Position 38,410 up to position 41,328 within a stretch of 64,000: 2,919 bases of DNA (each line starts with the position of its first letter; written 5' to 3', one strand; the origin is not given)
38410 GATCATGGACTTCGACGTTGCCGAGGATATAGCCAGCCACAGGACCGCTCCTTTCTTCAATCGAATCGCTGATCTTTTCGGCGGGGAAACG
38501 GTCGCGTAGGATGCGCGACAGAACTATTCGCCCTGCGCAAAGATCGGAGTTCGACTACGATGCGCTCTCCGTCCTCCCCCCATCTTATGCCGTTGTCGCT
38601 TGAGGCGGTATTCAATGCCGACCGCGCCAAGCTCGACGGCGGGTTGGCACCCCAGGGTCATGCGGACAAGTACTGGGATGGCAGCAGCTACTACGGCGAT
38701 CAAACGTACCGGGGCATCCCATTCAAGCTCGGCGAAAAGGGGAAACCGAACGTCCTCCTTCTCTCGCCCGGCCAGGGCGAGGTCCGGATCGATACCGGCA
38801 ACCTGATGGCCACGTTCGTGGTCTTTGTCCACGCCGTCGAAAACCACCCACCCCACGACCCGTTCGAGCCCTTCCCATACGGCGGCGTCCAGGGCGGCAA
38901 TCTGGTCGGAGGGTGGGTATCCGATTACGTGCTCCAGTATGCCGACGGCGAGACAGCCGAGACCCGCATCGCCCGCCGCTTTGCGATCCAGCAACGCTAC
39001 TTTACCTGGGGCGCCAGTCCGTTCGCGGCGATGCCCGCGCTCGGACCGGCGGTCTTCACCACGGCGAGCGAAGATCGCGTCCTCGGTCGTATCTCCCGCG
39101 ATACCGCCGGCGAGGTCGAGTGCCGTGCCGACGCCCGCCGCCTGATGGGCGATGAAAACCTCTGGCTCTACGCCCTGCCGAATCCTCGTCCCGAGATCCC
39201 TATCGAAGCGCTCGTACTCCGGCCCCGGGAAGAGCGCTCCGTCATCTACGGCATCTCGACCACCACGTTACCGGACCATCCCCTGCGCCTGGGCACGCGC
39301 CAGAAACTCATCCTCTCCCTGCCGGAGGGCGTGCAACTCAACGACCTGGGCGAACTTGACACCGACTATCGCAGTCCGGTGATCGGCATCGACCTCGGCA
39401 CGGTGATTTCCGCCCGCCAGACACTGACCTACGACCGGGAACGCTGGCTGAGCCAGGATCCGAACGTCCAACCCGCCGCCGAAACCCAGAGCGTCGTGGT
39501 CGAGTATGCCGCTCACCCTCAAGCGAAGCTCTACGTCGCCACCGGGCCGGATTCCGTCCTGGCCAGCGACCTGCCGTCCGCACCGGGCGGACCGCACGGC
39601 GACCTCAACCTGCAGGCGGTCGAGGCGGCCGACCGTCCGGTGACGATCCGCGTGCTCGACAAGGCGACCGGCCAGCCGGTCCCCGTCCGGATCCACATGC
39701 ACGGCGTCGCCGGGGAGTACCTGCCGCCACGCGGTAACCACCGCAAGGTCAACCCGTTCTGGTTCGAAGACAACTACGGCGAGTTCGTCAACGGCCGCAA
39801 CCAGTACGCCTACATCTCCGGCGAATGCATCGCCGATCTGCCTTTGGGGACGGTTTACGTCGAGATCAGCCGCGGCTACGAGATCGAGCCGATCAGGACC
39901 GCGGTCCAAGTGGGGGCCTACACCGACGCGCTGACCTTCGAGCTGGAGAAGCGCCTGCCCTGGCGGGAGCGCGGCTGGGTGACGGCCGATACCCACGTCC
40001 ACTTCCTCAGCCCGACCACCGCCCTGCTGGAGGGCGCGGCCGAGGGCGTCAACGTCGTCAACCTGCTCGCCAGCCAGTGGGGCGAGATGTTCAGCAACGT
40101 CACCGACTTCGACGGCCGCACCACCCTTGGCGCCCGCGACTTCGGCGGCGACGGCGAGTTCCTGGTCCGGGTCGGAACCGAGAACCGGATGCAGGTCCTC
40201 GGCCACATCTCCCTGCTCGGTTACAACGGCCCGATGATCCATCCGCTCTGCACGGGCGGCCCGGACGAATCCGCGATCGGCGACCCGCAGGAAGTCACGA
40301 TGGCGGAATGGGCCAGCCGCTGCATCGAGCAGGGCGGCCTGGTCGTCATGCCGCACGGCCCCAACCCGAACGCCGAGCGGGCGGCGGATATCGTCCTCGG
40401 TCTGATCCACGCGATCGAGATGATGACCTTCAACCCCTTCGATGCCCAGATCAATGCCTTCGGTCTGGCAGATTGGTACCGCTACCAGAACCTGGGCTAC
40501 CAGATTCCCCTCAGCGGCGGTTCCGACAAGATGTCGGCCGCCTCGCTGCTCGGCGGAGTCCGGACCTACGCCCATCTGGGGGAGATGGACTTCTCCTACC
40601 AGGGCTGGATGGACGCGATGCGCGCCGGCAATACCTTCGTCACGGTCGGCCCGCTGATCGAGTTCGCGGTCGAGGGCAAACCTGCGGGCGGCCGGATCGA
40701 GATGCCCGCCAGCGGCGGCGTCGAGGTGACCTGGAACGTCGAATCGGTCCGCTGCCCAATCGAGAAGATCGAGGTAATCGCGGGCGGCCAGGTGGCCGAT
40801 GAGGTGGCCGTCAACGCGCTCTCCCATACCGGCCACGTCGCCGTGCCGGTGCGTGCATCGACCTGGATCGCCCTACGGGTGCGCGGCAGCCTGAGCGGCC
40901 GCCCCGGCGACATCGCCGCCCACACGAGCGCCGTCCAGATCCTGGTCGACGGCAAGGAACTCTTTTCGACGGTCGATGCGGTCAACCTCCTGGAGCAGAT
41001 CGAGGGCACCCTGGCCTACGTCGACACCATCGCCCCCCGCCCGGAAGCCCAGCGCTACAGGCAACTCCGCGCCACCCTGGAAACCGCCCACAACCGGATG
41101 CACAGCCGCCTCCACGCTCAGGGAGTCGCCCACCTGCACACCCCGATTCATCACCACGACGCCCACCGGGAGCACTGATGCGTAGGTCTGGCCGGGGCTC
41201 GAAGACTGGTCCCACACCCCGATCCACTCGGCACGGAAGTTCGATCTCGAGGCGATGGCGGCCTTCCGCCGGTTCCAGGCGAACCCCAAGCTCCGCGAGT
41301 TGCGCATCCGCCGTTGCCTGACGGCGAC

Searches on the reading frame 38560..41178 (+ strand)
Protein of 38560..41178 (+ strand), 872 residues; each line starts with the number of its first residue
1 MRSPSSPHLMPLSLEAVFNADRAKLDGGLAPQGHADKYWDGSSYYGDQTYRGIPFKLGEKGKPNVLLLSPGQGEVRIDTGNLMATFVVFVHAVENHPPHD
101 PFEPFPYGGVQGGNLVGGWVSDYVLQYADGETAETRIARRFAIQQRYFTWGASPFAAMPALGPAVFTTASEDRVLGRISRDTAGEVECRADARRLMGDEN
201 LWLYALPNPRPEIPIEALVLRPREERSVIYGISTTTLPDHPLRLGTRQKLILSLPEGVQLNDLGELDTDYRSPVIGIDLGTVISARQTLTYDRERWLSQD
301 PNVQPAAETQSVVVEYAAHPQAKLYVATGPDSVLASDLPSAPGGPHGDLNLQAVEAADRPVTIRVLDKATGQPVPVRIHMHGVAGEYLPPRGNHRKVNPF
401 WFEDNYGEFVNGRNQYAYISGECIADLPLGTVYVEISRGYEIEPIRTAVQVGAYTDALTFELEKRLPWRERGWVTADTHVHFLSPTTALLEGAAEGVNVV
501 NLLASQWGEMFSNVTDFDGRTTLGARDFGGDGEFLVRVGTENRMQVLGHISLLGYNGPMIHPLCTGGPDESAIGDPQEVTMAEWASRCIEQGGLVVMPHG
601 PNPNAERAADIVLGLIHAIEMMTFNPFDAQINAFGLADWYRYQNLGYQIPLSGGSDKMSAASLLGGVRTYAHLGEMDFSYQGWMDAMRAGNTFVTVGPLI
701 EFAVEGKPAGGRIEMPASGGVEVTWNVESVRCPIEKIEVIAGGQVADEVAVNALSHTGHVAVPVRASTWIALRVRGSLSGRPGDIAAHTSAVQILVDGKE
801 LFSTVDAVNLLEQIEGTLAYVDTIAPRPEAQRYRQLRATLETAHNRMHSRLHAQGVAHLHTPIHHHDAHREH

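Call 22: find_encoding_contigs(protein=window:38560-41178:+, flank=3000, max_places=5)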
Protein window:38560-41178:+ (872 aa): no gene with exactly this product is on record in the collection.
